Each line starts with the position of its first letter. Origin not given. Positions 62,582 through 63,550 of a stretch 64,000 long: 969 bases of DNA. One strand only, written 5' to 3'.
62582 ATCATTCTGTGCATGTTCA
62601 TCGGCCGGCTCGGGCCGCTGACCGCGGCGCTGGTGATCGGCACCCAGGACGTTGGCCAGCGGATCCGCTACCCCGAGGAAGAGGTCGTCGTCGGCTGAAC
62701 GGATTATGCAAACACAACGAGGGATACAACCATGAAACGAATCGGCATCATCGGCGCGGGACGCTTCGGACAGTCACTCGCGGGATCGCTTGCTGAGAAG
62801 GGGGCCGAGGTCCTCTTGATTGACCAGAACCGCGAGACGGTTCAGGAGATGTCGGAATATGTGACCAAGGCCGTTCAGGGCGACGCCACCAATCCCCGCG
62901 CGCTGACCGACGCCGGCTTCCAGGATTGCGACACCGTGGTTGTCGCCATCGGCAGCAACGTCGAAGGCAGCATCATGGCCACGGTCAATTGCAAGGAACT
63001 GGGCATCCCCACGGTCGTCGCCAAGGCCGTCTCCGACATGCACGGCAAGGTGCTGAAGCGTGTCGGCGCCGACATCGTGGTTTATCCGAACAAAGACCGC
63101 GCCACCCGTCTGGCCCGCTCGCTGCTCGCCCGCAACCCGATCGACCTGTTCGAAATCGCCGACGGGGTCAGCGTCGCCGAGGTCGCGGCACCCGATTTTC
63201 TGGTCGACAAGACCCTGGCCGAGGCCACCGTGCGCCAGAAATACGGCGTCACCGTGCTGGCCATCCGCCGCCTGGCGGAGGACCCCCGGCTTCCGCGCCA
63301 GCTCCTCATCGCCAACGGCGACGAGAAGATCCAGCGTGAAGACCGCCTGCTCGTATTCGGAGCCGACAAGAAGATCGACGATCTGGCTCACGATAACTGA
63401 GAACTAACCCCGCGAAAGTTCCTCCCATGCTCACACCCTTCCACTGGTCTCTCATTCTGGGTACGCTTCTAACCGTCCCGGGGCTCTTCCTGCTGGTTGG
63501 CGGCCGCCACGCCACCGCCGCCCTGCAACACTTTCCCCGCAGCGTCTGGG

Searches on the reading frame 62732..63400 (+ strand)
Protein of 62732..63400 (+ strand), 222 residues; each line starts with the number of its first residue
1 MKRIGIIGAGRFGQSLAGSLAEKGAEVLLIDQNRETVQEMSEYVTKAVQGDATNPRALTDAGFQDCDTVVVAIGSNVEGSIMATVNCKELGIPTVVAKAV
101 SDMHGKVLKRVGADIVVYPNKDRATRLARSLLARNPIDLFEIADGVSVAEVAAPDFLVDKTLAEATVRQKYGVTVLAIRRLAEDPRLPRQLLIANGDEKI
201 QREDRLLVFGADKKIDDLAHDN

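Call 5: search_protein_families(library=ncbifam, proteins=[window:62732-63400:+], max_evalue=0.01)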
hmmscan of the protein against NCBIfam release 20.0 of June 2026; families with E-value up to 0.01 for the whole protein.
window:62732-63400:+ (222 aa): 71 families (the best 25 are shown)
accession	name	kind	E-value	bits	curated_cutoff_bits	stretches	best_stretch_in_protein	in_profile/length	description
NF007039.0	PRK09496.3-2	equivalog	1.1e-25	90.4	293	1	3-218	2-216/446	Trk system potassium transporter TrkA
NF007041.0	PRK09496.3-4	equivalog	7.7e-20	71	386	1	1-218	227-439/450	Trk system potassium transporter TrkA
NF007031.0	PRK09496.1-2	equivalog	1.8e-16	60.2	289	1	2-217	234-446/458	Trk system potassium transporter TrkA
NF007038.0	PRK09496.2-6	equivalog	2.2e-16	59.7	374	1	3-218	2-217/445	Trk system potassium transporter TrkA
NF007034.0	PRK09496.2-1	subfamily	2e-15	56.6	344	1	3-219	229-442/445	Trk system potassium transporter TrkA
NF007043.0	PRK09496.3-6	equivalog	3.6e-15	55.7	384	1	2-217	232-439/445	Trk system potassium transporter TrkA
NF007033.0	PRK09496.1-5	equivalog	9.2e-15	54.6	338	1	3-215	2-213/449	Trk system potassium transporter TrkA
NF007032.0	PRK09496.1-4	equivalog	4.3e-14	52.3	309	1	3-215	2-217/457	Trk system potassium transporter TrkA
NF007030.0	PRK09496.1-1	equivalog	1.6e-12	46.8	371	1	2-215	233-443/458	Trk system potassium transporter TrkA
NF007036.0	PRK09496.2-3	subfamily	2.5e-11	43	407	1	2-121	231-352/448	Trk system potassium transporter TrkA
NF007040.0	PRK09496.3-3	equivalog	1.9e-10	39.9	455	1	2-214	4-218/462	Trk system potassium transporter TrkA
NF002924.0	PRK03562.1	equivalog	1.4e-08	33.6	752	1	3-118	404-519/623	glutathione-regulated potassium-efflux system protein KefC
NF007035.0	PRK09496.2-2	equivalog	1.5e-08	33.9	521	1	4-212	3-210/455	Trk system potassium transporter TrkA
NF007037.0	PRK09496.2-4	equivalog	7.8e-08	31.6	445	1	3-95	239-332/454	Trk system potassium transporter TrkA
NF007950.1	PRK10669.1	equivalog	8.8e-08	31.4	700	1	6-128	422-544/547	YbaL family putative K(+) efflux transporter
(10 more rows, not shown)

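Call 6: search_protein_families(library=pfam, proteins=[window:62732-63400:+], max_evalue=0.01)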
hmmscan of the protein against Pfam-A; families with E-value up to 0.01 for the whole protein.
window:62732-63400:+ (222 aa): 27 families (the best 25 are shown)
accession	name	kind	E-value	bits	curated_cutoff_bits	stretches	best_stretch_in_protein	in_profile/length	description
PF02254.24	TrkA_N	-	4.3e-31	108.1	23.8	1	5-119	2-116/116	TrkA-N domain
PF02080.26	TrkA_C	-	2.7e-10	40.4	27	1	150-218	5-66/71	TrkA-C domain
PF03807.23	F420_oxidored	-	4.2e-08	34.1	21.6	1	3-74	1-68/94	NADP oxidoreductase coenzyme F420-dependent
PF03435.24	Sacchrp_dh_NADP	-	9e-07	29.7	25.1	1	4-84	1-87/129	Saccharopine dehydrogenase NADP binding domain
PF01210.29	NAD_Gly3P_dh_N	-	1.3e-06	28.9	23.1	1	4-82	2-86/158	NAD-dependent glycerol-3-phosphate dehydrogenase N-terminus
PF02737.24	3HCDH_N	-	1.4e-06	28.8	22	1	4-54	2-52/180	3-hydroxyacyl-CoA dehydrogenase, NAD binding domain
PF02558.23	ApbA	-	5.5e-06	26.5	22.2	1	4-72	1-73/150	Ketopantoate reductase PanE/ApbA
PF13460.12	NAD_binding_10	-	7.4e-06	26.4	27.2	1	9-78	3-73/184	NAD(P)H-binding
PF03446.21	NAD_binding_2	-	1.2e-05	25.8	21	1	3-71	1-61/161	NAD binding domain of 6-phosphogluconate dehydrogenase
PF03721.20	UDPG_MGDP_dh_N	-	1.3e-05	25.3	27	1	3-45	2-44/187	UDP-glucose/GDP-mannose dehydrogenase family, NAD binding domain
PF02826.25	2-Hacid_dh_C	-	4.1e-05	23.5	25.1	1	2-49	37-84/178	D-isomer specific 2-hydroxyacid dehydrogenase, NAD binding domain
PF13241.12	NAD_binding_7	-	4.2e-05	24.5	22.1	1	2-98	8-93/104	Putative NAD(P)-binding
PF01488.26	Shikimate_DH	-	7.8e-05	23.2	24.3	1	2-76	13-86/138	Shikimate / quinate 5-dehydrogenase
PF01494.25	FAD_binding_3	-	0.00012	21.9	22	1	5-40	5-40/349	FAD binding domain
PF22660.2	RS_preATP-grasp-like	-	0.00033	21.4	27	1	1-73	1-70/98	Ribonucleotide synthetase preATP-grasp domain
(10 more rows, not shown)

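Call 72: find_encoding_contigs(protein=window:62732-63400:+, flank=10000, max_places=6)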
Protein window:62732-63400:+ (222 aa): no gene with exactly this product is on record in the collection.
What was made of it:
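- Tried and rejected: An exact-sequence look-up of TrkA, meant to find sister strains, found nothing on record (call 72).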
